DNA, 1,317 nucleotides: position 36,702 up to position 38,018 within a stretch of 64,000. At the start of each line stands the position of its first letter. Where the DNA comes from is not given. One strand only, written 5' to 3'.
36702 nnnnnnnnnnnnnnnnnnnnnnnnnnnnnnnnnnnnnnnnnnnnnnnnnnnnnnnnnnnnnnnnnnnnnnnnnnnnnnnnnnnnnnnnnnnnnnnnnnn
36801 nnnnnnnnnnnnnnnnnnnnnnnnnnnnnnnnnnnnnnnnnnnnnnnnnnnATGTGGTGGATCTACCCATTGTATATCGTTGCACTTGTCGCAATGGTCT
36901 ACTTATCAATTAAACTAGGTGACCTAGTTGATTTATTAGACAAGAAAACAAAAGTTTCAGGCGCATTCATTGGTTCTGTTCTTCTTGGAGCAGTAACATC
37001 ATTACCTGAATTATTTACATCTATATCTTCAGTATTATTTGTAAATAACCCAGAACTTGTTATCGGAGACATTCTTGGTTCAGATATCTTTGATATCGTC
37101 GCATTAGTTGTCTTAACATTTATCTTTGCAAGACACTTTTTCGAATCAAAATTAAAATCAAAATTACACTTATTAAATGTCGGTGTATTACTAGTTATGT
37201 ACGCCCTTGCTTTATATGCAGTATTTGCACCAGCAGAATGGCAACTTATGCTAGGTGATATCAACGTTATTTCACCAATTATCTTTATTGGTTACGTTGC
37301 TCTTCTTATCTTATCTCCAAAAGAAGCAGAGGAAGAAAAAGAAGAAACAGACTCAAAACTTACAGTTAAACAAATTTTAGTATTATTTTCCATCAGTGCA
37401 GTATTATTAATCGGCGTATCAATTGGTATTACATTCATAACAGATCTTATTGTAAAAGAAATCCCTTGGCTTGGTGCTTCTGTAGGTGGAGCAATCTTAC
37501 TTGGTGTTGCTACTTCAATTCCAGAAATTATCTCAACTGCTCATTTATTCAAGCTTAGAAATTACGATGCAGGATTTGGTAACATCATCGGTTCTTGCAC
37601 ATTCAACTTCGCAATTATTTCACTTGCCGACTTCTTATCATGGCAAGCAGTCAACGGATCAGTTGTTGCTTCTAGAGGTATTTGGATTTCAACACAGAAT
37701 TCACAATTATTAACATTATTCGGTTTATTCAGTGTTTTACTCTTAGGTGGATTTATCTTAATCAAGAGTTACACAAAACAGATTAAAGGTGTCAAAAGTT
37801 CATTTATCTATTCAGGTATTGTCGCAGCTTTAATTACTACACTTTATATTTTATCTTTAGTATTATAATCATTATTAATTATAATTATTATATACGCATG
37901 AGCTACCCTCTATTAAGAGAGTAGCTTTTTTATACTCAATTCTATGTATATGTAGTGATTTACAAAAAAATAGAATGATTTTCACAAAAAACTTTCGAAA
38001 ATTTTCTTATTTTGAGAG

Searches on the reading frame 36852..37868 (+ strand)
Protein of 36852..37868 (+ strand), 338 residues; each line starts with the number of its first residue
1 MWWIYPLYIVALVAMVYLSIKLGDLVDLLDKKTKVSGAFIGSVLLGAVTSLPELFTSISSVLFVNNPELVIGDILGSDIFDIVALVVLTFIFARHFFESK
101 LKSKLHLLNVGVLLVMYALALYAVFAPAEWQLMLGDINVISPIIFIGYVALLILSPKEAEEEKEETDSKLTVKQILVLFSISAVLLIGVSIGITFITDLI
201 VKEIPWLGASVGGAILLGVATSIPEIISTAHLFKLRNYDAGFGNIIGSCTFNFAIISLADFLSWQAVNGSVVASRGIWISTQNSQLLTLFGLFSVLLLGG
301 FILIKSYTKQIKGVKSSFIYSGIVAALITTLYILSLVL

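Call 6: search_protein_families(library=pfam, proteins=[window:36852-37868:+])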
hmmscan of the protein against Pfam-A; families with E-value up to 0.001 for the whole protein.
window:36852-37868:+ (338 aa): 1 family
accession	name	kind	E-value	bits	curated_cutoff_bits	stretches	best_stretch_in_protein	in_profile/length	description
PF01699.29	Na_Ca_ex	-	3.8e-19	69.6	24.9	2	7-147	5-140/151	Sodium/calcium exchanger protein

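Call 10: find_homologous_proteins(query=window:36852-37865:+, max_evalue=1e-10)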
Query window:36852-37865:+ (338 aa): 799 proteins with E <= 1e-10 among 8000 candidates; the best 120 are listed.
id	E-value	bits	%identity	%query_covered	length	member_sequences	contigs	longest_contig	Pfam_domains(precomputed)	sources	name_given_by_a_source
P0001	9.9e-202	687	99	100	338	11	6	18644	PF01699.30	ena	-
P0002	1.0e-144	500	71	100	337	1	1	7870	PF01699.30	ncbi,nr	ncbi:MAG: hypothetical protein K6G28_06560 [Acholeplasmatales bacterium]|nr:hypothetical protein [Ac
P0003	2.7e-144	498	71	99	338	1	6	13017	PF01699.30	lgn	-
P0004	3.7e-141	488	69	100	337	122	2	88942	PF01699.30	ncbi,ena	-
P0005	5.9e-141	487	69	100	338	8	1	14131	PF01699.30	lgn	-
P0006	8.4e-138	477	68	100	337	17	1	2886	PF01699.30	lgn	-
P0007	1.1e-134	467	66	100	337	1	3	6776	PF01699.30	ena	-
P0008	1.2e-123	431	65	94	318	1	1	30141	PF01699.30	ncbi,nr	ncbi:MAG: hypothetical protein J6328_01440 [Bacilli bacterium]|nr:hypothetical protein [Bacilli bact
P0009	3.3e-122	426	62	100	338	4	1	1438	PF01699.30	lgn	-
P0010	7.0e-122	425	61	100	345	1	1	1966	PF01699.30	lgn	-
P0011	1.0e-117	411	59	100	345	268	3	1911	PF01699.30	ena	-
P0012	1.3e-115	404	58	100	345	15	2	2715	PF01699.30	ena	-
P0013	2.2e-109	384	58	99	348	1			PF01699.30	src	-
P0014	3.6e-109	383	60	88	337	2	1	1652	PF01699.30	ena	-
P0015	4.3e-107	376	56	100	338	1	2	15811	PF01699.30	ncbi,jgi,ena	ncbi:MAG: sodium:calcium antiporter [Bacilli bacterium]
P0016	6.0e-107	376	58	100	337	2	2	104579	PF01699.30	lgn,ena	-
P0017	1.1e-104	368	56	100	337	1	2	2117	PF01699.30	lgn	-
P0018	3.1e-103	364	53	100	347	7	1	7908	PF01699.30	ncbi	-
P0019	1.1e-102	362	54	99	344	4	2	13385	PF01699.30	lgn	-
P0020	1.5e-102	361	53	99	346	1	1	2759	PF01699.30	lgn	-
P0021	1.5e-102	361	53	99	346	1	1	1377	PF01699.30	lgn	-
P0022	5.0e-102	360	54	100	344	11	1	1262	PF01699.30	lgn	-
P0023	8.0e-102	359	58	86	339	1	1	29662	PF01699.30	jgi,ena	-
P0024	9.6e-102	359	54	95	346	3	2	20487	PF01699.30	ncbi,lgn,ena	-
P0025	1.8e-101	358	53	100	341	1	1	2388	PF01699.30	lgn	-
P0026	2.4e-101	357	53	99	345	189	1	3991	PF01699.30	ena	-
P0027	2.5e-101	357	54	100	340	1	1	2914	PF01699.30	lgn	-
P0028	3.4e-101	357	51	100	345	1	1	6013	PF01699.30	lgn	-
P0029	6.2e-101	356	53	100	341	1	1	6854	PF01699.30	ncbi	-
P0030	7.4e-101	356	52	100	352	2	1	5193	PF01699.30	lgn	-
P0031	1.7e-100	355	52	100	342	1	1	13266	PF01699.30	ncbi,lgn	-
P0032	4.2e-100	353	51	100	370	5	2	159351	PF01699.30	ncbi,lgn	-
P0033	5.3e-100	353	52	100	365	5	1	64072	PF01699.30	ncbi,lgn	-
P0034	8.4e-100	352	54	100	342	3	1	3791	PF01699.30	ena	-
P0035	1.2e-99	352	55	100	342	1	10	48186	PF01699.30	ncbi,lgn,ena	-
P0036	1.6e-99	351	51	100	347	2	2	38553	PF01699.30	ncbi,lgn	-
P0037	1.7e-99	351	51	100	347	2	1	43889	PF01699.30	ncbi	-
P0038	2.3e-99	351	54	98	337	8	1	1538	PF01699.30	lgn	-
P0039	3.1e-99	350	51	100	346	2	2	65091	PF01699.30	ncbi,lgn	-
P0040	3.8e-99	350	56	90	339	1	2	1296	PF01699.30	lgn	-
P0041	3.9e-99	350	55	99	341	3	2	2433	PF01699.30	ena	-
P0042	4.0e-99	350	54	100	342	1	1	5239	PF01699.30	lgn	-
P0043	6.2e-99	349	55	99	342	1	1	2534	PF01699.30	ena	-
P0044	6.3e-99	349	52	98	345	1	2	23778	PF01699.30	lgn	-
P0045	8.0e-99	349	54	98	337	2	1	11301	PF01699.30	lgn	-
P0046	1.3e-98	348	54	100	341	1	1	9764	PF01699.30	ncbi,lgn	-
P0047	1.8e-98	348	50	100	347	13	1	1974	PF01699.30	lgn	-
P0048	1.9e-98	348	54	100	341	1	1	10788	PF01699.30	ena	-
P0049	2.2e-98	348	54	99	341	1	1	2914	PF01699.30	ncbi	-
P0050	2.4e-98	347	53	99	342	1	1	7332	PF01699.30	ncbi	-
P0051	2.4e-98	347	52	100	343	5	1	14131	PF01699.30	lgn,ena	-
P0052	2.4e-98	347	52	100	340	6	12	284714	PF01699.30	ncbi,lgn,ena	-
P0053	2.5e-98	347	54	100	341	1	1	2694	PF01699.30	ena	-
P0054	2.8e-98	347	51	99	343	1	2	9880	PF01699.30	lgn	-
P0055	3.0e-98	347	54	100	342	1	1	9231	PF01699.30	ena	-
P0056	3.6e-98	347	53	99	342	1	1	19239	PF01699.30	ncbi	-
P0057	3.7e-98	347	53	99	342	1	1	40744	PF01699.30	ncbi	-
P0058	4.3e-98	347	54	99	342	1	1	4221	PF01699.30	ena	-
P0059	4.8e-98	346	53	99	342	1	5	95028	PF01699.30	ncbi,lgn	-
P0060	5.3e-98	346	54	99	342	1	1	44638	PF01699.30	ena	-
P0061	5.4e-98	346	54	99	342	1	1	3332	PF01699.30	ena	-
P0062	6.4e-98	346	54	99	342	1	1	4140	PF01699.30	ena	-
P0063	6.6e-98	346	54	100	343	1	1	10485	PF01699.30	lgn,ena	-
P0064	6.7e-98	346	54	100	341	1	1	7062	PF01699.30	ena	-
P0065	7.5e-98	346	54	99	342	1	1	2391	PF01699.30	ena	-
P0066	7.6e-98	346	53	100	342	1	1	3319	PF01699.30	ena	-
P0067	7.9e-98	346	52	100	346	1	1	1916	PF01699.30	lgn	-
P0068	8.5e-98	346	51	100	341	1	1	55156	PF01699.30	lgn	-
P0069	8.8e-98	346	54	100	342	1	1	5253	PF01699.30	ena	-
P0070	9.8e-98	345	54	99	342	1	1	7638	PF01699.30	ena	-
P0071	1.0e-97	345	54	100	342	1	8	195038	PF01699.30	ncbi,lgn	-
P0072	1.2e-97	345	52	100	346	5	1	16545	PF01699.30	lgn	-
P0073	1.9e-97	345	54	99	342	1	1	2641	PF01699.30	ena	-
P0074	2.0e-97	344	51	100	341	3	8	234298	PF01699.30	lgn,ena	-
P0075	3.5e-97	344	50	100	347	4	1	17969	PF01699.30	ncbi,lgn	-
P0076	6.2e-97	343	50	100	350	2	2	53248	PF01699.30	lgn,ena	-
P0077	7.8e-97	343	50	99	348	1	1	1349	PF01699.30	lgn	-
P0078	7.8e-97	343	53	99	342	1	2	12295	PF01699.30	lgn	-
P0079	1.1e-96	342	51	98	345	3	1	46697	PF01699.30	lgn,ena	-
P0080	1.8e-96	341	52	100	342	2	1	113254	PF01699.30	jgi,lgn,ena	jgi:cation:H+ antiporter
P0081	4.7e-96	340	53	91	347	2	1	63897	PF01699.30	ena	-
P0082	7.1e-96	339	51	100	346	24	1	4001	PF01699.30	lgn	-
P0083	1.8e-95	338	50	99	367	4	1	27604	PF01699.30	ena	-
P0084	1.8e-95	338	56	93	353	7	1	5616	PF01699.30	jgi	-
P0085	3.2e-95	337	50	99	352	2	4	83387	PF01699.30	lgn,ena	-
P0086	5.5e-95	336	50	99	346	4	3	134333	PF01699.30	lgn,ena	-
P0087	1.2e-94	335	51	100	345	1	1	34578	PF01699.30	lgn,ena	-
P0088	1.3e-94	335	51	100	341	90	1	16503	PF01699.30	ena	-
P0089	1.9e-94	335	50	100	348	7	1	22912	PF01699.30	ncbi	-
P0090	2.3e-94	334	51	100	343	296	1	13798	PF01699.30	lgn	-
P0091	4.8e-94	333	49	100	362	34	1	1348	PF01699.30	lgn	-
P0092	5.2e-94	333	52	100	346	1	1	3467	PF01699.30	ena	-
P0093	5.6e-94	333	52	98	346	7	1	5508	PF01699.30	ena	-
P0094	8.0e-94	333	51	100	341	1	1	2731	PF01699.30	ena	-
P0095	1.2e-93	332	51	97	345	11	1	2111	PF01699.30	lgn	-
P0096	2.3e-93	331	51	97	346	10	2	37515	PF01699.30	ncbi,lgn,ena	-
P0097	4.5e-93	330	53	93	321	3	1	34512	PF01699.30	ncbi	-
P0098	4.9e-93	330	56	93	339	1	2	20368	PF01699.30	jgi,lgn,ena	-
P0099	4.1e-92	327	55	82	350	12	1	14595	PF01699.30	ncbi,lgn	-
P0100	4.1e-92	327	48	100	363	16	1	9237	PF01699.30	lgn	-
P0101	1.2e-91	326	49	99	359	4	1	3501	PF01699.30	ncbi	-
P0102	1.4e-91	325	50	100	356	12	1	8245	PF01699.30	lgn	-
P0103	6.4e-91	323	49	99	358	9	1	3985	PF01699.30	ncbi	-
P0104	1.2e-90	322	50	98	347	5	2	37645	PF01699.30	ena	-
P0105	1.7e-90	322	48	100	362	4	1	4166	PF01699.30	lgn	-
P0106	2.0e-90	321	50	93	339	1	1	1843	PF01699.30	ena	-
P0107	4.4e-90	320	49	99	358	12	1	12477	PF01699.30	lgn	-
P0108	5.0e-90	320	48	100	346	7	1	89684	PF01699.30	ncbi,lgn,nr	ncbi:MAG: hypothetical protein PUC66_00920 [Erysipelotrichaceae bacterium]|nr:hypothetical protein [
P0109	6.0e-90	320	51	99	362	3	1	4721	PF01699.30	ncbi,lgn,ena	-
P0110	1.2e-89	319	54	91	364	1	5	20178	PF01699.30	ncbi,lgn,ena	-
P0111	1.4e-89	319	48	98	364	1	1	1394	PF01699.30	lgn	-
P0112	1.2e-88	316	58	79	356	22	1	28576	PF01699.30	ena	-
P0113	1.3e-88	316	49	100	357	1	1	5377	PF01699.30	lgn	-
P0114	2.9e-88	314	49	100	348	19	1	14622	PF01699.30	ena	-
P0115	3.1e-88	314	49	99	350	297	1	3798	PF01699.30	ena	-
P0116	3.2e-88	314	51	98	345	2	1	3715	PF01699.30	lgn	-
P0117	8.7e-87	310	48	100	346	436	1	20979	PF01699.30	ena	-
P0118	3.1e-86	308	47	100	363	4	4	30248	PF01699.30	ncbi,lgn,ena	-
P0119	4.1e-86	307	48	100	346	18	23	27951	PF01699.30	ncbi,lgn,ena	-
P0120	6.3e-86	307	49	99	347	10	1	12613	PF01699.30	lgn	-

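Call 12: find_related_loci(query=A1, collection=genome_contigs, flank=1500)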
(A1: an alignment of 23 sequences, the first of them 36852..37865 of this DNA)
Query A1 (338 aa) in genome_contigs; peptide patterns used: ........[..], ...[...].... (x = any residue, [..] = any of these).
599 stretches matched a pattern (row limit reached: there are more); 485 encode a relative of the query (tblastn E <= 1e-3); the best 80 are kept; 80 distinct loci.
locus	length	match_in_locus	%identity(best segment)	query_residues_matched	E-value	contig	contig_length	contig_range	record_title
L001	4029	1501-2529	60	2-338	2e-124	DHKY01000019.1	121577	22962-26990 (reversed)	MAG TPA_asm: Bacillales bacterium UBA4682 UBA4682_contig_251, whole genome shotgun sequence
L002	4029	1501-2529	59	2-338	5e-124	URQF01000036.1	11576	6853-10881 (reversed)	uncultured Mollicutes bacterium isolate UMGS1247 genome assembly, contig: NODE_1986_length_11576_cov_8.474563, whole gen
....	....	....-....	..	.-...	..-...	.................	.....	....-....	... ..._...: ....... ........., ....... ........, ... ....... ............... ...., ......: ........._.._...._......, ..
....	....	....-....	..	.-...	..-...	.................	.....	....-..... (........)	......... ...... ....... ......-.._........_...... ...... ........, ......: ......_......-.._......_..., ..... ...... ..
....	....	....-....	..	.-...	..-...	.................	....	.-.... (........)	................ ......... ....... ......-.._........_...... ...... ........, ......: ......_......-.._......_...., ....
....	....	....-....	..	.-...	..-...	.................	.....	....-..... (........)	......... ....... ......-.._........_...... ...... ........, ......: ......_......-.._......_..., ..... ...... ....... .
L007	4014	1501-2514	56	1-338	2e-106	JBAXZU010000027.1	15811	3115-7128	MAG: Bacilli bacterium isolate SO_2016_CLC_T1_51 scaffold03007_PH3_Jul14_2016, whole genome shotgun sequence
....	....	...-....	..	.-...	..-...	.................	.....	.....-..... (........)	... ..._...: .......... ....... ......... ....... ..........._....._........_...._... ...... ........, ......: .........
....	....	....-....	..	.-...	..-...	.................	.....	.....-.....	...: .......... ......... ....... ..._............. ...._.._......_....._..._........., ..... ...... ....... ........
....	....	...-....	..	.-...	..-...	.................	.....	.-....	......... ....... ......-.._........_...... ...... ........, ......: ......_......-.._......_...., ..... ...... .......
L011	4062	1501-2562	48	2-338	1e-100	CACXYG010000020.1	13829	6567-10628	MAG: uncultured Erysipelotrichaceae bacterium isolate RUG11704 genome assembly, contig: RUG11704_asm_20, whole genome sh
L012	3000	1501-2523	51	1-338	5e-101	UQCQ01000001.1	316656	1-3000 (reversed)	uncultured Mollicutes bacterium isolate UMGS153 genome assembly, contig: NODE_3_length_316656_cov_6.312469, whole genome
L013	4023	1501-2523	54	1-334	3e-99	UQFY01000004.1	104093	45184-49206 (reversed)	uncultured Mollicutes bacterium isolate UMGS237 genome assembly, contig: NODE_28_length_104093_cov_5.837079, whole genom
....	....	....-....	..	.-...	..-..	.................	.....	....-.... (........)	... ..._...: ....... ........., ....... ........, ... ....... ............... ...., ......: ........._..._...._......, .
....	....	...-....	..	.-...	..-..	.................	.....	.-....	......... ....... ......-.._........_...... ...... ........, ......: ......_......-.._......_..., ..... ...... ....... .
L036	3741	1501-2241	47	19-265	2e-60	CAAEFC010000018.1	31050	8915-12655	MAG TPA_asm: Bacilli bacterium, isolate HGM10897, WGS project CAAEFC010000000 data, contig: ERS396532_100_k85_21370, who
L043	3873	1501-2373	45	19-317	1e-58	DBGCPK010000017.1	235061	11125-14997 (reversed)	MAG TPA_asm: Bacilli bacterium isolate MAG11536 contig17, whole genome shotgun sequence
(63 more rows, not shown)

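Call 18: find_encoding_contigs(protein=P0002, flank=1200, max_places=3)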
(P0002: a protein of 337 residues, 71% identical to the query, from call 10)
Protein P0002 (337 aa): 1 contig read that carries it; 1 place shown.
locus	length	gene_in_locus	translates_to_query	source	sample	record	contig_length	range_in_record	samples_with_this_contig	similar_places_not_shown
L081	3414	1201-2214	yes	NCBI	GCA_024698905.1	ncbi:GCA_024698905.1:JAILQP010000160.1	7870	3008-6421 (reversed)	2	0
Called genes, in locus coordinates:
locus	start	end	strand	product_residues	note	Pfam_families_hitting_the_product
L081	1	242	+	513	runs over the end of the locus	PF11230:YjjI-like, PF02901:PFL-like (faint)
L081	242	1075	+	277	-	PF13237:Fer4_10 (faint), PF13353:Fer4_12 (weak), PF04055:Radical_SAM, PF12837:Fer4_6 (faint), PF00037:Fer4 (weak), PF12838:Fer4_7 (weak), PF13187:Fer4_9 (weak)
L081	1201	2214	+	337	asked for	PF01699:Na_Ca_ex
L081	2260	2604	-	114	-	PF01880:Desulfoferrodox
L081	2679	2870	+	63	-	-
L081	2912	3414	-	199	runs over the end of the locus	PF00300:His_Phos_1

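Call 19: find_encoding_contigs(protein=P0003, flank=1200, max_places=3)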
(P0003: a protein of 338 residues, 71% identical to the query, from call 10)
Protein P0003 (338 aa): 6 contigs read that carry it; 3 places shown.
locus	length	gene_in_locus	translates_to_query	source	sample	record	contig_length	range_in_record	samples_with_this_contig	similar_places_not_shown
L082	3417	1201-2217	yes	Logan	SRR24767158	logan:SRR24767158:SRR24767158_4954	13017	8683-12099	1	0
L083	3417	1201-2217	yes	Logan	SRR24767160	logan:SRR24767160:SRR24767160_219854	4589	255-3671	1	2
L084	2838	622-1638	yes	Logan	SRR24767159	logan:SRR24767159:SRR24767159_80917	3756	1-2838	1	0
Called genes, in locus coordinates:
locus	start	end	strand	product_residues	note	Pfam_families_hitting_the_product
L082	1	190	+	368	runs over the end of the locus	PF00266:Aminotran_5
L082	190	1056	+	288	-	PF01171:ATP_bind_3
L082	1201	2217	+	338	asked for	PF01699:Na_Ca_ex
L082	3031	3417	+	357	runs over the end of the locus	-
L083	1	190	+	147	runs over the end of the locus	?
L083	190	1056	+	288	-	PF01171:ATP_bind_3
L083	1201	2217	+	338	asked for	PF01699:Na_Ca_ex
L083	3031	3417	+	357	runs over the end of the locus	-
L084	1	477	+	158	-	?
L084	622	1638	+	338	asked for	PF01699:Na_Ca_ex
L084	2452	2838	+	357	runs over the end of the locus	-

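Call 20: find_encoding_contigs(protein=P0004, flank=1200, max_places=3)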
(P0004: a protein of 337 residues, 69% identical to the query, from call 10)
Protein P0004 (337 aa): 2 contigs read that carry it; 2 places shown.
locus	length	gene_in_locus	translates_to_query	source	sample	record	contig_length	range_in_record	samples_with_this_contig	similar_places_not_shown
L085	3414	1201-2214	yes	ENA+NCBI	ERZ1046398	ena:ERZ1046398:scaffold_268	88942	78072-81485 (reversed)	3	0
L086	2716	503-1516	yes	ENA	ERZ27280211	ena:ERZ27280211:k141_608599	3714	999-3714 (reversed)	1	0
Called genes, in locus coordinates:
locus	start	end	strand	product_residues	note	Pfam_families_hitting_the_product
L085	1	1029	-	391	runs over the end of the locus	PF03825:Nuc_H_symport, PF07690:MFS_1, PF12832:MFS_1_like, PF07690:MFS_1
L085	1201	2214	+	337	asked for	PF01699:Na_Ca_ex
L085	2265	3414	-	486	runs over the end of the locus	PF04231:Endonuclease_1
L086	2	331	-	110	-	?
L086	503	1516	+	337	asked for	PF01699:Na_Ca_ex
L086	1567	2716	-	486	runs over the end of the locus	PF04231:Endonuclease_1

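Call 51: search_protein_families(library=pfam, proteins=[L036:100-666:-])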
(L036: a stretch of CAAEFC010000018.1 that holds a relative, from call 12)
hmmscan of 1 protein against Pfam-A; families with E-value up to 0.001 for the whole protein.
L036:100-666:- (188 aa): 2 families
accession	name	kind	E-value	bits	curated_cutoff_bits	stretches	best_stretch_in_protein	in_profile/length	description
PF02659.21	Mntp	-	8e-42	143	24.4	1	32-183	2-152/152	Putative manganese efflux pump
PF07690.21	MFS_1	-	6.9e-07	28.9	33.4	1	3-180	88-285/347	Major Facilitator Superfamily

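Call 52: find_encoding_contigs(protein=P0001, flank=1200, max_places=6)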
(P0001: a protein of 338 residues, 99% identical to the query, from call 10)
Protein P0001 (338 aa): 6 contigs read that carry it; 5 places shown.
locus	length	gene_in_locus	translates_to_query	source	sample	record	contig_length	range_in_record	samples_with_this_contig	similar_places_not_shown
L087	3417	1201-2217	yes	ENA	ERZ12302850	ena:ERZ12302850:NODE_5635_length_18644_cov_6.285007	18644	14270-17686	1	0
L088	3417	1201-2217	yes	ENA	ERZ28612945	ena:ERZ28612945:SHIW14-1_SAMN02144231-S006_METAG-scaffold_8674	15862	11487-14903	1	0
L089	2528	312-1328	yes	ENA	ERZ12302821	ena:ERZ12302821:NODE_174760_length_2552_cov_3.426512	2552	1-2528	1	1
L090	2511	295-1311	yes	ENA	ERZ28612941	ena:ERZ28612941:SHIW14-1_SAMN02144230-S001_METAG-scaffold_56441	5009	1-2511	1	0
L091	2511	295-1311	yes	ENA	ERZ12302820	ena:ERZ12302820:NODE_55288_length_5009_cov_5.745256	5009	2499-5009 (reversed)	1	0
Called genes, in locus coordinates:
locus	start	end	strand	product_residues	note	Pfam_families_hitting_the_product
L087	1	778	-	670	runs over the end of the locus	PF21370:PAS_GdpP (faint), PF24898:GGDEF_GdpP, PF01368:DHH, PF02272:DHHA1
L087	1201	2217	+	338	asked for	PF01699:Na_Ca_ex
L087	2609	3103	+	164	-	-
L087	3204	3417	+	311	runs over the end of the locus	PF13306:LRR_5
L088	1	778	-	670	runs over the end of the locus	PF21370:PAS_GdpP (faint), PF24898:GGDEF_GdpP, PF01368:DHH, PF02272:DHHA1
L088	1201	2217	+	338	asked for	PF01699:Na_Ca_ex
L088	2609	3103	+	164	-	-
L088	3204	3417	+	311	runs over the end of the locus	PF13306:LRR_5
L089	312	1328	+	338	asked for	PF01699:Na_Ca_ex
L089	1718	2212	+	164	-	-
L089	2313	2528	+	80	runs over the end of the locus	?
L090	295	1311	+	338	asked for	PF01699:Na_Ca_ex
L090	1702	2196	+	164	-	-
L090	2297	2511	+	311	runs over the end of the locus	PF13306:LRR_5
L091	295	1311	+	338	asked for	PF01699:Na_Ca_ex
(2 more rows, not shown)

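Call 53: find_encoding_contigs(protein=P0005, flank=1200, max_places=2)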
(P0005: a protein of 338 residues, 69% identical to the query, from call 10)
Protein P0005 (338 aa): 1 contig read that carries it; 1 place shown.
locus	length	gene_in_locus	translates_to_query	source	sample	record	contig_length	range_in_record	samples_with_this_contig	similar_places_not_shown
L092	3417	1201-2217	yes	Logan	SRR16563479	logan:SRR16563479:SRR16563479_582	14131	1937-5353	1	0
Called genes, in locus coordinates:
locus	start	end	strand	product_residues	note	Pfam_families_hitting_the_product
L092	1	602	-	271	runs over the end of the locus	PF13349:DUF4097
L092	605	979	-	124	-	PF22747:Zn_ribbon_DUF2089, PF09862:DUF2089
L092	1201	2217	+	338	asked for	PF01699:Na_Ca_ex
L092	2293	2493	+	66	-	PF13459:Fer4_15, PF13370:Fer4_13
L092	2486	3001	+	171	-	PF01814:Hemerythrin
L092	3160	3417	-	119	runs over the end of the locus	-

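Call 54: find_encoding_contigs(protein=P0007, flank=1200, max_places=2)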
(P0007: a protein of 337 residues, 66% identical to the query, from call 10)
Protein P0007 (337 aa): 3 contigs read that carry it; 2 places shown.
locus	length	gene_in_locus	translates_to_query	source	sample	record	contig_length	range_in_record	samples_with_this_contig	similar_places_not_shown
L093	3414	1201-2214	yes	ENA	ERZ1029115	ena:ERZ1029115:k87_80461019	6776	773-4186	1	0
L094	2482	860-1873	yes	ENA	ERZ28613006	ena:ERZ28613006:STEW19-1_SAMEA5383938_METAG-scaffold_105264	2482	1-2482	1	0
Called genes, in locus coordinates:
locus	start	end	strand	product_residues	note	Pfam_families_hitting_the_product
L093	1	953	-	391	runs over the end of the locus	PF03825:Nuc_H_symport (weak), PF07690:MFS_1, PF12832:MFS_1_like, PF07690:MFS_1 (weak)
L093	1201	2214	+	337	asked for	PF01699:Na_Ca_ex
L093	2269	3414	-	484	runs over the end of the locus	PF04231:Endonuclease_1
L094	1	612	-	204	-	?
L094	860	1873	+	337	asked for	PF01699:Na_Ca_ex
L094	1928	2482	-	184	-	?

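Call 55: find_encoding_contigs(protein=P0008, flank=1200, max_places=2)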
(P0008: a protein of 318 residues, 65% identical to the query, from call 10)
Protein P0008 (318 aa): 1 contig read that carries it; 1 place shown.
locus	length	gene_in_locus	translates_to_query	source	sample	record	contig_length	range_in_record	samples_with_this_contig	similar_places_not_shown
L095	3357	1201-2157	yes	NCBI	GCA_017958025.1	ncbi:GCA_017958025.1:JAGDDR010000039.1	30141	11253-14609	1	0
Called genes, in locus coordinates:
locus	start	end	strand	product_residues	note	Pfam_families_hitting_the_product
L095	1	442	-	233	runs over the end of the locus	PF07690:MFS_1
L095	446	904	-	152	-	PF12832:MFS_1_like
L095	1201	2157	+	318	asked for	PF01699:Na_Ca_ex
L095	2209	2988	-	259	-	PF00165:HTH_AraC (faint), PF12833:HTH_18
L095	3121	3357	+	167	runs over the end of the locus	PF00160:Pro_isomerase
